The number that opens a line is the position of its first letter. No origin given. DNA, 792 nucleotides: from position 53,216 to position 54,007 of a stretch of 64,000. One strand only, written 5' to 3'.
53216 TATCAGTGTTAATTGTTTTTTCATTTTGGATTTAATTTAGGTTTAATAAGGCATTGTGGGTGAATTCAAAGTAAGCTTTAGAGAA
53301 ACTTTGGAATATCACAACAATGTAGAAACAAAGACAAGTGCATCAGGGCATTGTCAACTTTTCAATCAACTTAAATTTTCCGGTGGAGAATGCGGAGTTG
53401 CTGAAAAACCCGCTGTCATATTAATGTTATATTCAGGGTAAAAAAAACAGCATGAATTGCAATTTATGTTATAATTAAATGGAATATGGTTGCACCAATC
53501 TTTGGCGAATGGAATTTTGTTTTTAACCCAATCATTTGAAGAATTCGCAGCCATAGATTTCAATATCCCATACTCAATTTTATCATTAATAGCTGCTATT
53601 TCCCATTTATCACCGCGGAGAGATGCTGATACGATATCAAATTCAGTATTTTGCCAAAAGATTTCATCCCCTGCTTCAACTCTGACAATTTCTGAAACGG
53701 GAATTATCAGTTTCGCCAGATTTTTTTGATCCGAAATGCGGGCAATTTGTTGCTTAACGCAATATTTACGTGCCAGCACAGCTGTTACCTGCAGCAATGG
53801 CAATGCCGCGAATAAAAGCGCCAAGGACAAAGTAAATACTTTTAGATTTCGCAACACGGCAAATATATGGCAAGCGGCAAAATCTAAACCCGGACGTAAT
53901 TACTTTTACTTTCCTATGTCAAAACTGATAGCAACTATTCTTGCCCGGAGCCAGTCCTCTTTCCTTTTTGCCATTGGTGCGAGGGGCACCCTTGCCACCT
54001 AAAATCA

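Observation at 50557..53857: M43 T9SS metalloprotease bracketed by two paralogous small secreted proteins of an unrecognised family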

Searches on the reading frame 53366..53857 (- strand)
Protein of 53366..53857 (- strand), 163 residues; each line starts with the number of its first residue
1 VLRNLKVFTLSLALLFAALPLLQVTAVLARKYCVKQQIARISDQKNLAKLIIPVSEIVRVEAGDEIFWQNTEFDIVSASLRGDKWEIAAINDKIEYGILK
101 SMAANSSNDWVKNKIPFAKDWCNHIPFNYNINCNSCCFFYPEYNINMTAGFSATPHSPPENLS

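Call 4: search_protein_families(library=pfam, proteins=[window:53366-53857:-], max_evalue=1)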
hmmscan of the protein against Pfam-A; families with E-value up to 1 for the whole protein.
window:53366-53857:- (163 aa): 2 families
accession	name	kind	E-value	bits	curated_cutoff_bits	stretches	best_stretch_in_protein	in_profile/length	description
PF04158.19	Sof1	-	0.21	12.3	25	1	23-61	19-57/87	Sof1-like domain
PF13442.11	Cytochrome_CBB3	-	0.6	10.9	27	0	78-109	25-55/68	Cytochrome C oxidase, cbb3-type, subunit III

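Call 5: search_protein_families(library=ncbifam, proteins=[window:53366-53857:-], max_evalue=1)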
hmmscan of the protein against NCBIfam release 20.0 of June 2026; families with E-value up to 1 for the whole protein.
window:53366-53857:- (163 aa): 2 families
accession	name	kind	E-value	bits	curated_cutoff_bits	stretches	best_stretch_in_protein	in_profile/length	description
TIGR03530.1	GldJ_short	equivalog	0.054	12.4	382.9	1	68-151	87-165/396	gliding motility lipoprotein GldJ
TIGR00946.1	2a69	subfamily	0.11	11.6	246.05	1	4-39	277-312/336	auxin efflux carrier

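Call 6: find_homologous_proteins(query=window:53366-53857:-, max_evalue=0.01)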
Query window:53366-53857:- (163 aa): 2 proteins with E <= 0.01 among 92 candidates.
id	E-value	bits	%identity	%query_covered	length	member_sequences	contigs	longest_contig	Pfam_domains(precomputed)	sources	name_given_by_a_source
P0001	2.1e-99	348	99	94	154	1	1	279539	-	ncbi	-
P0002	2.4e-53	198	59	87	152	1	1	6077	-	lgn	-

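Call 10: find_encoding_contigs(protein=P0002, flank=10000)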
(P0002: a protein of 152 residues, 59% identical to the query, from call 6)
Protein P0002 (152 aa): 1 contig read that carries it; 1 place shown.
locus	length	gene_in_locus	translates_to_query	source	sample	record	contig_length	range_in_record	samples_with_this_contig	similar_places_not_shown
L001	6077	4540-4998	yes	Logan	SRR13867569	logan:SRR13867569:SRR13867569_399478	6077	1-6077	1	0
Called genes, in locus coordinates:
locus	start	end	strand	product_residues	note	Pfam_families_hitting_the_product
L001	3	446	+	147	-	?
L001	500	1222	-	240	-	PF01416:PseudoU_synth_1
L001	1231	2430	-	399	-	PF00108:Thiolase_N, PF02803:Thiolase_C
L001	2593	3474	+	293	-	-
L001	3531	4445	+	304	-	PF19573:DUF6089 (faint)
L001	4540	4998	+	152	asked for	-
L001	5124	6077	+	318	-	?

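Call 18: search_protein_representatives(alignment_id=A1)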
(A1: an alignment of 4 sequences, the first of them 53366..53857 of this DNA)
Query: 4 sequences, 153 profile positions. Proteins with E-value up to 0.001 (for the whole library): 72; up to 1e-10: 9; up to 1e-30: 2. The best 72 are listed.
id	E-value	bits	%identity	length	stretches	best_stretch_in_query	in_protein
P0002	2.8e-77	273.9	-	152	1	2-153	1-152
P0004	3.5e-63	228.1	-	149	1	1-153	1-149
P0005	8.9e-15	70.9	-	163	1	3-149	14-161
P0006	1.3e-14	70.3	-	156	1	3-151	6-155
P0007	3.3e-13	65.8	-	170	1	2-118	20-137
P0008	1.8e-12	63.4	-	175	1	2-131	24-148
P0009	3.0e-12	62.7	-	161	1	1-150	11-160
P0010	3.1e-11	59.4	-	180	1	6-111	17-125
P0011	6.9e-11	58.3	-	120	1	40-123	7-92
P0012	7.9e-10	54.8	-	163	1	6-113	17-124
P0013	1.1e-09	54.4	-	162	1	2-93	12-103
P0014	1.3e-09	54.2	-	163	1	2-152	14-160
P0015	1.8e-09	53.7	-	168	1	9-149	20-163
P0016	2.4e-09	53.2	-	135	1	39-152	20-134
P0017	2.5e-09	53.2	-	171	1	4-115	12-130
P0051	1.1e-04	38.1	-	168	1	8-102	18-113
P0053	2.0e-04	37.3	-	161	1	15-151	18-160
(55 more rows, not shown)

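Call 23: predict_structure(alignment_id=A1)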
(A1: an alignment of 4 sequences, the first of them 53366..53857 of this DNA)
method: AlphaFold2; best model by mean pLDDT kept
length: 163 residues; sequences in the alignment: 4
mean_pLDDT: 47.3   pTM: 0.36
mean pLDDT of the five models: 47.3, 44.6, 43.6, 40.4, 36.3
residues with pLDDT >= 90: 0; 70-90: 14; 50-70: 61; < 50: 88
segments of 3 or more residues with pLDDT < 50: 27-45, 95-163
pLDDT, mean of each block of 10 residues (from residue 1): 65 69 52 38 49 69 63 64 68 51 39 31 30 24 23 27 27
secondary structure, 60 per line:
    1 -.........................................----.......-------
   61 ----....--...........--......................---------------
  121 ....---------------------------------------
elements in order: H2-42 E47-53 E65-68 E71-81 E84-91 H92-105 H121-124

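Call 25: find_homologous_proteins(query=A2, max_evalue=0.001)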
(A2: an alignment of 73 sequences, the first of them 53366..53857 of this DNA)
Query A2 (73 sequences) (163 aa, profile of the alignment): 15 proteins with E <= 0.001 among 2363 candidates.
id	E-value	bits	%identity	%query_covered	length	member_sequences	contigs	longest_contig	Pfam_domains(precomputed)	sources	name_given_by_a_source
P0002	4.1e-36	142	59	87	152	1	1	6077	-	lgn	-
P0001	9.2e-35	138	99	94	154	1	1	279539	-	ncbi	-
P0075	3.8e-29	119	25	47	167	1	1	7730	-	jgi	jgi:hypothetical protein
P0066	4.9e-29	119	17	91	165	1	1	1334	-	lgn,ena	-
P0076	1.5e-26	111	67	4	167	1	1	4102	-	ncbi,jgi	jgi:hypothetical protein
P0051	2.8e-26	110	20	68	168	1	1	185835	-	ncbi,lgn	-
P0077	1.2e-24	105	21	55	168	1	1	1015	-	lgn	-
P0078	7.0e-24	102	20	95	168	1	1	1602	-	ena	-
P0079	1.3e-22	98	21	35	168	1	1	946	-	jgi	jgi:hypothetical protein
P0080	1.6e-22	98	-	-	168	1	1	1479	-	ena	-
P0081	1.4e-21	95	-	-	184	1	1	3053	-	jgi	jgi:hypothetical protein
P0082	2.2e-21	94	23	67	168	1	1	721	-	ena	-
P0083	3.1e-21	94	21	52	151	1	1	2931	-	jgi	jgi:hypothetical protein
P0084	3.3e-20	90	24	55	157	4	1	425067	-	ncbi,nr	ncbi:MAG: hypothetical protein IPH18_06425 [Chitinophagaceae bacterium]|nr:hypothetical protein [Chi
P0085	7.3e-15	73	-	-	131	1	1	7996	-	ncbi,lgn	-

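Call 26: find_encoding_contigs(protein=P0084, flank=10000, max_places=3)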
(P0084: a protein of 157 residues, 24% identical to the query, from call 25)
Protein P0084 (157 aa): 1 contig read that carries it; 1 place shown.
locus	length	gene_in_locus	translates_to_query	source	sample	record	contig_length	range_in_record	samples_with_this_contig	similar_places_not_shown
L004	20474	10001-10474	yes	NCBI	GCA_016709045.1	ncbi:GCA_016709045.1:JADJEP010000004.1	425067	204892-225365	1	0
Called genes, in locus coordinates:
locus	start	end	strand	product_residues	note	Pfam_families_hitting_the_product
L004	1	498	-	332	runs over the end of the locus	PF20030:bpMoxR, PF07726:AAA_3, PF07728:AAA_5, PF17863:AAA_lid_2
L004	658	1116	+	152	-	PF13648:Lipocalin_4 (weak)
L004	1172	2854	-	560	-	PF00795:CN_hydrolase, PF02540:NAD_synthase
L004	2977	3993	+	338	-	PF25594:GldB_lipo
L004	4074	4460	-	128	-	PF04379:DUF525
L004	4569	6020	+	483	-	PF00180:Iso_dh, PF18324:Isocitrate_DH_C_bact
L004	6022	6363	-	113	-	PF01253:SUI1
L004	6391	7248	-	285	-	PF02749:QRPTase_N, PF01729:QRPTase_C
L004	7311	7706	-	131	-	PF16022:DUF4783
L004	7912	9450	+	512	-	PF01676:Metalloenzyme, PF06415:iPGM_N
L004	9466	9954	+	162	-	PF14376:Haem_bd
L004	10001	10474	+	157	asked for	-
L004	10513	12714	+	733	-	PF07715:Plug, PF00593:TonB_dep_Rec_b-barrel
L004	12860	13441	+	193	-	PF04542:Sigma70_r2, PF08281:Sigma70_r4_2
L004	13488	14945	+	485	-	PF13568:OMP_b-brl_2 (weak)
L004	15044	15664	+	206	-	-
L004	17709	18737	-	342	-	PF19841:GldN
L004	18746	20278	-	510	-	PF12081:GldM_1st, PF21601:GldM_2nd, PF21602:GldM_3rd, PF12080:GldM_4th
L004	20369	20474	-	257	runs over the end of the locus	PF22827:GldL_N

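Call 27: find_encoding_contigs(protein=P0051, flank=10000, max_places=3)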
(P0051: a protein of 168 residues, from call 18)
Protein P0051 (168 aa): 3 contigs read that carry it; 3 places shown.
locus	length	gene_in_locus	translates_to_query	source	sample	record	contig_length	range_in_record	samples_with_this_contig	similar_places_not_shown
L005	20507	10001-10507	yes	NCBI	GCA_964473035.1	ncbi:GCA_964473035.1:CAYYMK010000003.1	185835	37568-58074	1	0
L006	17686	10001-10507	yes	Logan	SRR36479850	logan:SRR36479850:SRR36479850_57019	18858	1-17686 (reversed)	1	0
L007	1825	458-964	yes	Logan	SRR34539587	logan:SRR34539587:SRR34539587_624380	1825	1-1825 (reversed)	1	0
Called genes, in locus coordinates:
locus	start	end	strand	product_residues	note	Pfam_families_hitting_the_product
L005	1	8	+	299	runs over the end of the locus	PF13424:TPR_12 (weak), PF00515:TPR_1 (faint)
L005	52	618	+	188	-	-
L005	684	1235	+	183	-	-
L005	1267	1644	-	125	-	PF04379:DUF525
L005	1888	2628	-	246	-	-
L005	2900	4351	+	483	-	PF00180:Iso_dh, PF18324:Isocitrate_DH_C_bact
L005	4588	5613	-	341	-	-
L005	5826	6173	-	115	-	PF01253:SUI1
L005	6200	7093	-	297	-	PF02749:QRPTase_N, PF01729:QRPTase_C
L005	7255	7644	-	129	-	PF16022:DUF4783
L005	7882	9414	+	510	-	PF01676:Metalloenzyme, PF06415:iPGM_N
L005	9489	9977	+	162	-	PF14376:Haem_bd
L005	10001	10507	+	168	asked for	-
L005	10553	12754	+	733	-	PF07715:Plug, PF00593:TonB_dep_Rec_b-barrel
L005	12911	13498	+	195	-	PF04542:Sigma70_r2, PF08281:Sigma70_r4_2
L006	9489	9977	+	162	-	PF14376:Haem_bd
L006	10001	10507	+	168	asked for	-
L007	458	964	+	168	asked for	-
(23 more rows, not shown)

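Call 28: find_encoding_contigs(protein=P0005, flank=10000, max_places=3)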
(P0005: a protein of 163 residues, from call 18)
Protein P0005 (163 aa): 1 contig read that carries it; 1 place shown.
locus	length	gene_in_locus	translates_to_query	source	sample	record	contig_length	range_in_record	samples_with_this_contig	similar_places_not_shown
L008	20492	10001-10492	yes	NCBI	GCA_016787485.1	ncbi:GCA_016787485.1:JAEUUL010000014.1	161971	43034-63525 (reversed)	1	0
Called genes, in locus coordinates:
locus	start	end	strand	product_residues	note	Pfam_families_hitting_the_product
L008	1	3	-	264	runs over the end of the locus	PF00106:adh_short, PF01370:Epimerase, PF08659:KR, PF13561:adh_short_C2, PF16363:GDP_Man_Dehyd (weak)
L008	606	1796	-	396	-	PF00211:Guanylate_cyc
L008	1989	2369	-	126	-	-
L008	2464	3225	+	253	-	PF00121:TIM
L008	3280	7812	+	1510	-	-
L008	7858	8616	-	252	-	PF01416:PseudoU_synth_1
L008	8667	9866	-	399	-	PF00108:Thiolase_N, PF00109:ketoacyl-synt (faint), PF02803:Thiolase_C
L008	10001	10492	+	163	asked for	-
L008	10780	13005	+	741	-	PF07715:Plug, PF00593:TonB_dep_Rec_b-barrel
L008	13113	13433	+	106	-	PF01022:HTH_5, PF12840:HTH_20 (weak), PF03965:Penicillinase_R (weak)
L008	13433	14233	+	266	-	PF01925:TauE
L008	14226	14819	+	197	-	PF05724:TPMT, PF08241:Methyltransf_11, PF08242:Methyltransf_12, PF13649:Methyltransf_25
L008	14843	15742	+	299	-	PF21342:SoxA-TsdA_cyt-c, PF00034:Cytochrom_C, PF13442:Cytochrome_CBB3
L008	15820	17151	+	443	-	-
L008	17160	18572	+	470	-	PF00753:Lactamase_B, PF00581:Rhodanese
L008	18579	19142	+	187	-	PF04143:Sulf_transp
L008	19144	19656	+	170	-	PF20398:DUF6691, PF04143:Sulf_transp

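Call 29: search_protein_families(library=ncbifam, proteins=[L004:10513-12714:+, L008:10780-13005:+, L004:9466-9954:+], max_evalue=0.001)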
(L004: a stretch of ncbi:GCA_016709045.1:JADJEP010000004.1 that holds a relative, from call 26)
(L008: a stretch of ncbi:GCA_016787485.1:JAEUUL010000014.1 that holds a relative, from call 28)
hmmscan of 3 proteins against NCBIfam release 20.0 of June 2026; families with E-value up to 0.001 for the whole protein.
L004:10513-12714:+ (733 aa): 19 families
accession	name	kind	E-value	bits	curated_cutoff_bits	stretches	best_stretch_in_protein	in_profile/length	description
TIGR01785.1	TonB-hemin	subfamily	1.1e-60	205.8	316.85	1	29-730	1-674/677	TonB-dependent heme/hemoglobin receptor family protein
TIGR01786.1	TonB-hemlactrns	subfamily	1.4e-59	202.2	323.75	1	43-716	18-691/719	TonB-dependent hemoglobin/transferrin/lactoferrin family receptor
NF010010.0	PRK13483.1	equivalog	9.4e-23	80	927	2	4-155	8-162/660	ligand-gated channel protein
TIGR01783.1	TonB-siderophor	subfamily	1.6e-20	73.3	223.5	2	343-716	280-625/649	TonB-dependent siderophore receptor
NF010012.0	PRK13486.1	equivalog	7.2e-20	70.9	924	2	455-713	407-655/696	TonB-dependent receptor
NF010038.0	PRK13513.1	equivalog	8.6e-20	70.8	942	2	23-155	29-164/659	ligand-gated channel protein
TIGR01779.1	TonB-B12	equivalog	1.4e-18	66.8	599.7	1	1-158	1-156/614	TonB-dependent vitamin B12 receptor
NF050067.1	TonBEntbctnRecCfrA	equivalog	5.2e-17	61.4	1200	2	459-670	418-635/698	TonB-dependent ferric enterobactin receptor CfrA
NF007926.1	PRK10641.1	equivalog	1.3e-15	57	836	1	2-184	3-182/617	TonB-dependent vitamin B12 receptor BtuB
NF007478.2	PRK10064.1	equivalog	6.9e-14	51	745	1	26-154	27-156/663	catecholate siderophore receptor CirA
TIGR01776.1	TonB-tbp-lbp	subfamily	1.1e-13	50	468.8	1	429-713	614-907/946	lactoferrin/transferrin family TonB-dependent receptor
TIGR01778.1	TonB-copper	equivalog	2.4e-12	46.4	472.45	2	373-712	282-603/637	TonB-dependent copper receptor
NF010011.0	PRK13484.1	equivalog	6e-12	44.6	1197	1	22-155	23-158/682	IreA family TonB-dependent siderophore receptor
NF053590.1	TonB_dep_TOL0244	equivalog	7.4e-11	41.4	645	1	32-171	14-155/604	TOL_0244 family TonB-dependent receptor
NF049945.1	TonB_dep_FCYXU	equivalog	9.2e-11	41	825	1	9-207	13-213/697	TonB-dependent receptor, FCYXU motif-type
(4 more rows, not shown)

L008:10780-13005:+ (741 aa): 24 families
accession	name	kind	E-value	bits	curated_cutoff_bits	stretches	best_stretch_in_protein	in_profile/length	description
TIGR01785.1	TonB-hemin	subfamily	3.3e-56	191.1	316.85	1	35-738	1-674/677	TonB-dependent heme/hemoglobin receptor family protein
TIGR01786.1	TonB-hemlactrns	subfamily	3.2e-50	171.2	323.75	1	50-738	19-716/719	TonB-dependent hemoglobin/transferrin/lactoferrin family receptor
TIGR01783.1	TonB-siderophor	subfamily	8.1e-27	94.1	223.5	2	56-222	6-164/649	TonB-dependent siderophore receptor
TIGR01779.1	TonB-B12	equivalog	3e-22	78.9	599.7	1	18-166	14-158/614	TonB-dependent vitamin B12 receptor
NF010010.0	PRK13483.1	equivalog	4.8e-19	67.8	927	2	6-163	6-164/660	ligand-gated channel protein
NF007926.1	PRK10641.1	equivalog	5e-17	61.7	836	1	16-187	8-175/617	TonB-dependent vitamin B12 receptor BtuB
NF010038.0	PRK13513.1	equivalog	1.3e-16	60.3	942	2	493-735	411-653/659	ligand-gated channel protein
NF007478.2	PRK10064.1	equivalog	1.6e-14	53.1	745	2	7-162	9-158/663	catecholate siderophore receptor CirA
NF010012.0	PRK13486.1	equivalog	8.5e-14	50.8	924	1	46-197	36-188/696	TonB-dependent receptor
NF010011.0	PRK13484.1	equivalog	4.4e-13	48.4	1197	2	12-162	9-159/682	IreA family TonB-dependent siderophore receptor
NF049945.1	TonB_dep_FCYXU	equivalog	1.8e-12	46.7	825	1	1-199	1-199/697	TonB-dependent receptor, FCYXU motif-type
NF038079.1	TonB_sider_MxcH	equivalog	3.9e-11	41.8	925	1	23-163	103-240/792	TonB-dependent siderophore myxochelin receptor MxcH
NF049944.1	TonB_dep_PUIUD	equivalog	5.6e-11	41.5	850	2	426-563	395-527/686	TonB-dependent receptor, PUIUD motif-type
NF010048.1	PRK13524.1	subfamily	8.7e-11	41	493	1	353-718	363-710/744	FepA family TonB-dependent siderophore receptor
TIGR01776.1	TonB-tbp-lbp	subfamily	2.4e-10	39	468.8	1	478-722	643-908/946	lactoferrin/transferrin family TonB-dependent receptor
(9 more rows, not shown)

L004:9466-9954:+ (162 aa): 0 families

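Call 30: search_protein_families(library=pfam, alignment_id=A2, max_evalue=1)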
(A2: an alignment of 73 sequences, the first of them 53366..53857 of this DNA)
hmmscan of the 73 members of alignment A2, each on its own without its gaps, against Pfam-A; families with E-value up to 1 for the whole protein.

A. member 1, window:53366-53857:- (163 aa): 2 families
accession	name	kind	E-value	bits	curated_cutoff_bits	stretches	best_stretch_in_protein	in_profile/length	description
PF04158.19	Sof1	-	0.21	12.3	25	1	23-61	19-57/87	Sof1-like domain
PF13442.11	Cytochrome_CBB3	-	0.6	10.9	27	0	78-109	25-55/68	Cytochrome C oxidase, cbb3-type, subunit III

B. families by the number of members that match (of 73 scanned): 67 families (the first 25 are shown)
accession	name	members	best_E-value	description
PF05354.17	Phage_attach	10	6.6e-05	Phage Head-Tail Attachment protein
PF03829.18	PTSIIA_gutA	1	0.0072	PTS system glucitol/sorbitol-specific IIA component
PF15378.11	DUF4605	1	0.011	Domain of unknown function (DUF4605)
PF18674.7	TarS_C1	1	0.011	TarS beta-glycosyltransferase C-terminal domain 1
PF17979.7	zf-CRD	1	0.012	Cysteine rich domain with multizinc binding regions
PF06979.18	TMEM70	1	0.013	TMEM70/TMEM186/TMEM223 protein family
PF07934.18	OGG_N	1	0.019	8-oxoguanine DNA glycosylase, N-terminal domain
PF24307.1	DUF7486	1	0.022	Family of unknown function (DUF7486)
PF03961.19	FapA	1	0.031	Flagellar Assembly Protein A beta solenoid domain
PF02839.19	CBM_5_12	1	0.031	Carbohydrate-binding module family 5/12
PF02699.20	YajC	1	0.033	Preprotein translocase subunit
PF23944.1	DUF7278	1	0.035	Profilin-like domain of unknown function (DUF7278)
PF24711.1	YxiG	1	0.04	YxiG-like protein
PF21242.3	ECT2_PH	1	0.049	ECT2, PH domain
PF03653.18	UPF0093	1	0.051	Uncharacterised protein family (UPF0093)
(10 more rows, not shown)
